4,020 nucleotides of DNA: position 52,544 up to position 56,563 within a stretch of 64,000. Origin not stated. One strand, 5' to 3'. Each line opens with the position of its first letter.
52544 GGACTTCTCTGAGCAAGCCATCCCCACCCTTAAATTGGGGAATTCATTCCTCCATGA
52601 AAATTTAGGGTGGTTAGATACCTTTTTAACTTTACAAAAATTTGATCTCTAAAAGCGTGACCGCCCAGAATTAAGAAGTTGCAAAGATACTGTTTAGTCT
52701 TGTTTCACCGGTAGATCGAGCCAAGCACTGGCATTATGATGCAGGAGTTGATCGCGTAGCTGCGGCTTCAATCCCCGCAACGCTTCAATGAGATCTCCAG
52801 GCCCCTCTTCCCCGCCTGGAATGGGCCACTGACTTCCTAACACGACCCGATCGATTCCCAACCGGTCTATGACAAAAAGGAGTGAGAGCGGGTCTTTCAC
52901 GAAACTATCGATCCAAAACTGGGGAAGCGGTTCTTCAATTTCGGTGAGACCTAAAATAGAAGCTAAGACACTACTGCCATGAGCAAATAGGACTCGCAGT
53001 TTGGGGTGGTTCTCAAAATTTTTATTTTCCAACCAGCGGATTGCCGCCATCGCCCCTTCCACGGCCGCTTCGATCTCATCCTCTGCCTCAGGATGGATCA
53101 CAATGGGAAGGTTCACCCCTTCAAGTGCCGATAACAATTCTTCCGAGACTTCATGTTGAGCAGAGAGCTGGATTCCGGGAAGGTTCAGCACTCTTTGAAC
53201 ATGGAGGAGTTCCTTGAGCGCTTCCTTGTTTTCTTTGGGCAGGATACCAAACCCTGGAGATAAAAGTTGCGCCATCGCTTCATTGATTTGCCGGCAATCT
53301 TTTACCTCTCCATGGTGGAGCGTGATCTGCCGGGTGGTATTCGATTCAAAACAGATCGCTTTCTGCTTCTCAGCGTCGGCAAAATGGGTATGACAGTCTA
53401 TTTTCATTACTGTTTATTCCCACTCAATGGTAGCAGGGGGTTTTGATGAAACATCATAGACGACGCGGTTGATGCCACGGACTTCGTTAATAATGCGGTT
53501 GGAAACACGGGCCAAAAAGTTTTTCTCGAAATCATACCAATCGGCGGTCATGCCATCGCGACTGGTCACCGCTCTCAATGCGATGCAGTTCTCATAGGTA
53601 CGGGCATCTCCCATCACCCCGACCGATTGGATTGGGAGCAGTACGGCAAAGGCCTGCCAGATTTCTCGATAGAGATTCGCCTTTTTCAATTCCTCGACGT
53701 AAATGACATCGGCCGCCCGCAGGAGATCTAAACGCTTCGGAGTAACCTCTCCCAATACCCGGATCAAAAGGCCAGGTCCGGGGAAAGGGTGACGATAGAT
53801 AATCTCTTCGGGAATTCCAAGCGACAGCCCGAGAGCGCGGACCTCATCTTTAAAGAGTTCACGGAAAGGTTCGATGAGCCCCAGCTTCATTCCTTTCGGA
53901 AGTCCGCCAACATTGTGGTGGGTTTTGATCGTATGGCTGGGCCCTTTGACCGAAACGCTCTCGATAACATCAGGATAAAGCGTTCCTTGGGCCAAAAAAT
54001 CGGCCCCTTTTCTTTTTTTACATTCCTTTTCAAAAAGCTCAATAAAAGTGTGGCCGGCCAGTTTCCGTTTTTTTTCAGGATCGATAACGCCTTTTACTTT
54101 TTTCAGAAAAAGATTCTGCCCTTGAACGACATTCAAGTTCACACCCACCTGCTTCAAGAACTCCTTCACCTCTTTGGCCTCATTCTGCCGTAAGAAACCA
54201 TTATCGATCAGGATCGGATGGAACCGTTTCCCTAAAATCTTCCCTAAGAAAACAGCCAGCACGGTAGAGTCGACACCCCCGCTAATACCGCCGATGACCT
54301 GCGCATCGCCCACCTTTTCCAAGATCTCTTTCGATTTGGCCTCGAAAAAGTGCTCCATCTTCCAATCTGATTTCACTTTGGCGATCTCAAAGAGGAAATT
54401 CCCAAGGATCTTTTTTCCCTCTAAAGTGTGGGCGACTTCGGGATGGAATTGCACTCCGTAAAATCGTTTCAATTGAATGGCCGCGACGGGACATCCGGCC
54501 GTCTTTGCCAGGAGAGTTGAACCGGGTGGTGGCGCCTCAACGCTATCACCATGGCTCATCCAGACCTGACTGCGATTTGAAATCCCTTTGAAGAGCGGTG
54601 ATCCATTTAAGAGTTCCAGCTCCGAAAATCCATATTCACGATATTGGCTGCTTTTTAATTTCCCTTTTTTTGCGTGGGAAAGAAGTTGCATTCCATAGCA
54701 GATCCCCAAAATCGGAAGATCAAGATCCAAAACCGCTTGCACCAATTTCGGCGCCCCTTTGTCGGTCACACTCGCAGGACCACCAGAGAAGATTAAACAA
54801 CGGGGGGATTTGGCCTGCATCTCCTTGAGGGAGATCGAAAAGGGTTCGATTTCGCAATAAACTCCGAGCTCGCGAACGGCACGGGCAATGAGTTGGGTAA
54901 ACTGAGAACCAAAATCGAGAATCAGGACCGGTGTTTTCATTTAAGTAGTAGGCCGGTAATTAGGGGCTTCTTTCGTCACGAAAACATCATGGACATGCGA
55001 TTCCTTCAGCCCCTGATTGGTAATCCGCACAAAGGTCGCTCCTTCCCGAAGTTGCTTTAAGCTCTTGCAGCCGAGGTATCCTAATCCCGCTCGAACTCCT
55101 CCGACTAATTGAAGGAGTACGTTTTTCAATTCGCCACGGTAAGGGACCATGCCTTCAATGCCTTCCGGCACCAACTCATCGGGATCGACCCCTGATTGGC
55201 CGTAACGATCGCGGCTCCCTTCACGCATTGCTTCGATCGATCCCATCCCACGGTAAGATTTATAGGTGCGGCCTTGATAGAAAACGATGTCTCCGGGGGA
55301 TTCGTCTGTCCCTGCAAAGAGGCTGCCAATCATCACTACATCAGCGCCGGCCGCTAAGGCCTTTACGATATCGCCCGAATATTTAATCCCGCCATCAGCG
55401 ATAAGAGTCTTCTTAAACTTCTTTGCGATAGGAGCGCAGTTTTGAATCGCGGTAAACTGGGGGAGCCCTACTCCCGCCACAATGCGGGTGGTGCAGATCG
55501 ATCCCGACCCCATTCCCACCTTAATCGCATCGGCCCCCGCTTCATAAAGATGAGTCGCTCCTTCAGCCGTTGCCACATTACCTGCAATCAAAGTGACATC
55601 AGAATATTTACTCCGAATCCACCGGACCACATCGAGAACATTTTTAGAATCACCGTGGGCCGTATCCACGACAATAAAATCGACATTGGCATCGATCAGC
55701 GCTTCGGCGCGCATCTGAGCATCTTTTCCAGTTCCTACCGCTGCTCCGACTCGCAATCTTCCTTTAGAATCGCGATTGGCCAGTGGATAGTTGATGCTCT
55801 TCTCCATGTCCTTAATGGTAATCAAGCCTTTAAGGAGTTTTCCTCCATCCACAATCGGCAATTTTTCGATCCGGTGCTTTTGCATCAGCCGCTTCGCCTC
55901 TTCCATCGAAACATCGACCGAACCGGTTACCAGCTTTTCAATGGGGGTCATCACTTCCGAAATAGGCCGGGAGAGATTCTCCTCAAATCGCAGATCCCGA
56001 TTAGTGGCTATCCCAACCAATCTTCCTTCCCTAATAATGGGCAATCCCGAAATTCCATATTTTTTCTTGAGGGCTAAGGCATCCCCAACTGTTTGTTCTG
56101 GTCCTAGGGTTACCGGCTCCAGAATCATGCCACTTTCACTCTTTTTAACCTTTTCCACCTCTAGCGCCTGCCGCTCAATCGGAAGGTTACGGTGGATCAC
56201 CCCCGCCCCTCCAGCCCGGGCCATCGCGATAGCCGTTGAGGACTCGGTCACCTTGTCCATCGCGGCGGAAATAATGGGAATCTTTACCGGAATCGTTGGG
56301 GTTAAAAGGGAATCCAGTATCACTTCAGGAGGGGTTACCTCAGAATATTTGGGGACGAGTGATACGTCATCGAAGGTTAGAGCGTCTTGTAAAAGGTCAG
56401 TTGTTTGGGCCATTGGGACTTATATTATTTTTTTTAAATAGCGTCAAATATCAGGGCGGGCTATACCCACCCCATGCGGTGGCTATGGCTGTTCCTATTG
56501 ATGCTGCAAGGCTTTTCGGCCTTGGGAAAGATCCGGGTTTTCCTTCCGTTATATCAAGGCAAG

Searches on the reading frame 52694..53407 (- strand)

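Call 66: search_protein_families(library=pfam, proteins=[window:52694-53407:-], max_evalue=0.001)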
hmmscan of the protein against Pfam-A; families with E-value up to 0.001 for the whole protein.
window:52694-53407:- (237 aa): 1 family
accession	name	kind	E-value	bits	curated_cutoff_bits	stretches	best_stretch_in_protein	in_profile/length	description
PF04909.20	Amidohydro_2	-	8.5e-13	49.1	26.4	1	70-231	110-288/289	Amidohydrolase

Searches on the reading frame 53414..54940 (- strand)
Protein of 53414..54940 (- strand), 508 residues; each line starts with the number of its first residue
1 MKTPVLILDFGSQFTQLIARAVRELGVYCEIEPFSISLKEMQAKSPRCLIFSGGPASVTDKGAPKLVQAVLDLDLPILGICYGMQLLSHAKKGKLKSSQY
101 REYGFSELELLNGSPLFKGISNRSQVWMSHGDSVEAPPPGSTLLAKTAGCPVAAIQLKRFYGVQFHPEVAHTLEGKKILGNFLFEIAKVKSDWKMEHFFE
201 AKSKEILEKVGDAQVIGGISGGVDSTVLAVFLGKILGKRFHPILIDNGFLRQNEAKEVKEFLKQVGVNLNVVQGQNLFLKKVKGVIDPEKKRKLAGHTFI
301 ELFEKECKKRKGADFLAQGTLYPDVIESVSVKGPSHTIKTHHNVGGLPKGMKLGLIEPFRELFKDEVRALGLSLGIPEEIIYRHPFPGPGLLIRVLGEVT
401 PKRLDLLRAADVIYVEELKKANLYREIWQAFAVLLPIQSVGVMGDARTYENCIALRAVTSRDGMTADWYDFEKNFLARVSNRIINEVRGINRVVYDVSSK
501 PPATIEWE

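Call 66: search_protein_families(library=pfam, proteins=[window:53414-54940:-], max_evalue=0.001)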
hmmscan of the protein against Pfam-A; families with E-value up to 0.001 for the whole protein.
window:53414-54940:- (508 aa): 4 families
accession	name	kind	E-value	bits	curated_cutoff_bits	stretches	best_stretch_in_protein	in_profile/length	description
PF00958.27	GMP_synt_C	-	1.1e-45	154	27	1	416-507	1-92/92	GMP synthase C terminal domain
PF00117.34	GATase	-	2.4e-41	141.9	22.8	1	6-185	1-189/190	Glutamine amidotransferase class-I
PF02540.23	NAD_synthase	-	1.6e-10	40.9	21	1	204-273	10-80/242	NAD synthase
PF07722.19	Peptidase_C26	-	4.1e-09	37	20.5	1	63-168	94-219/219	Peptidase C26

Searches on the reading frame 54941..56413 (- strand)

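Call 66: search_protein_families(library=pfam, proteins=[window:54941-56413:-], max_evalue=0.001)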
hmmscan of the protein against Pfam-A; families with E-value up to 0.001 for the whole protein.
window:54941-56413:- (490 aa): 7 families
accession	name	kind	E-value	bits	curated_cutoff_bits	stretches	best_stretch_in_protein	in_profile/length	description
PF00478.31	IMPDH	-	3.4e-155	516.7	25.6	1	11-475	1-345/345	IMP dehydrogenase / GMP reductase domain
PF00571.33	CBS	-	3.1e-19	69.5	24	2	98-142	7-52/57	CBS domain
PF01070.24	FMN_dh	-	3.3e-09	36.7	24.9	1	255-366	202-305/350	FMN-dependent dehydrogenase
PF03060.21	NMO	-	2.9e-08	33.9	28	1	234-374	104-233/331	Nitronate monooxygenase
PF01884.23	PcrB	-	0.0002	21.3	23.9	0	330-370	175-215/226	PcrB family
PF01645.23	Glu_synthase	-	0.00026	20.7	20.4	1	275-364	211-305/369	Conserved region in glutamate synthase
PF00977.27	His_biosynth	-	0.00044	20.2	23.6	0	328-365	67-104/228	Histidine biosynthesis protein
